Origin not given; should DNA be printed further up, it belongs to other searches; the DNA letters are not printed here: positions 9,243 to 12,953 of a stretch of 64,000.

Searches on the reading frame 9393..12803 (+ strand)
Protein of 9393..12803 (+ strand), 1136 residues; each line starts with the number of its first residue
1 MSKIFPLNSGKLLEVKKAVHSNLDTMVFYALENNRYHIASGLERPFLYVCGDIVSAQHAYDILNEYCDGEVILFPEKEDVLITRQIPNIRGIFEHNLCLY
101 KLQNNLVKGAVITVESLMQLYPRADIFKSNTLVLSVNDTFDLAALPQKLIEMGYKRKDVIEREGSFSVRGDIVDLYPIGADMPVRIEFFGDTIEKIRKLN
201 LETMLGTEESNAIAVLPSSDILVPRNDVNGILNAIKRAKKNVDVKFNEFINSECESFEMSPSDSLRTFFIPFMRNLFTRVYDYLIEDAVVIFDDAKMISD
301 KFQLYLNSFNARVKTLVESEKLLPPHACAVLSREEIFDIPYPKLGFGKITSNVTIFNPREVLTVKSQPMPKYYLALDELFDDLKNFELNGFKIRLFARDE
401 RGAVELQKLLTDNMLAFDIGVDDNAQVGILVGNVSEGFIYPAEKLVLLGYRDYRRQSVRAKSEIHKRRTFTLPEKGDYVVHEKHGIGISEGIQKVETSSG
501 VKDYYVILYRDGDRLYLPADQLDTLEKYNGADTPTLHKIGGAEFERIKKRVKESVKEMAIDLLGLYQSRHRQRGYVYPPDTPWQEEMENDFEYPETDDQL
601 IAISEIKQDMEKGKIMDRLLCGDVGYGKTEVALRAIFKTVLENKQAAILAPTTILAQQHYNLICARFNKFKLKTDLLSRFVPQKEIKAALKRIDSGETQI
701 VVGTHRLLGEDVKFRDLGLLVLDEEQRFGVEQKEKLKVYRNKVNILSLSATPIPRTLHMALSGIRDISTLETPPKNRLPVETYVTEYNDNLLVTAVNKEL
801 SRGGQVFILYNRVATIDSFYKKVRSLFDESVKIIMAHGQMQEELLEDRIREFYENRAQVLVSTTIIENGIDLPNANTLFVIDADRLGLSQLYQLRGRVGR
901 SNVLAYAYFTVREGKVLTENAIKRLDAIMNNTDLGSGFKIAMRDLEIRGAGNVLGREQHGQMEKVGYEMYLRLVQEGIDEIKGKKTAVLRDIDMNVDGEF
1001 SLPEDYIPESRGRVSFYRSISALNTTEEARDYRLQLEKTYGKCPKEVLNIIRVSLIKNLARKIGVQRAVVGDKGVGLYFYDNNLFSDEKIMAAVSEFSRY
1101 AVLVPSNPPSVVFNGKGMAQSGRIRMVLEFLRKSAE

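Call 11: search_protein_families(library=pfam, proteins=[window:9393-12803:+], max_evalue=0.001)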
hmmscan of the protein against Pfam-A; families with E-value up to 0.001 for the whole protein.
window:9393-12803:+ (1136 aa): 7 families
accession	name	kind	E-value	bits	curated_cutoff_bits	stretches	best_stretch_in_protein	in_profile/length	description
PF00270.35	DEAD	-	7.8e-25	88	26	1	597-758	2-165/167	DEAD/DEAH box helicase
PF17757.6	UvrB_inter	-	2.3e-23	82.5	22.9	1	133-219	2-89/91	UvrB interaction domain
PF00271.37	Helicase_C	-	6e-21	75.2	23.5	1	796-901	6-109/110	Helicase conserved C-terminal domain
PF02559.22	CarD_TRCF_RID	-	1.2e-18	67.3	23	1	475-528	3-56/57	CarD-like/TRCF RID domain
PF03461.20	TRCF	-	2.2e-18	66.9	25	1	999-1083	4-88/95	TRCF domain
PF04851.21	ResIII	-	1e-08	35.7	22.5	1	597-752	6-162/164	Type III restriction enzyme, res subunit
PF22590.2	Cas3-like_C_2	-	1.8e-06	28.6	27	1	803-901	2-104/106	CRISPR-associated nuclease/helicase Cas3, C-terminal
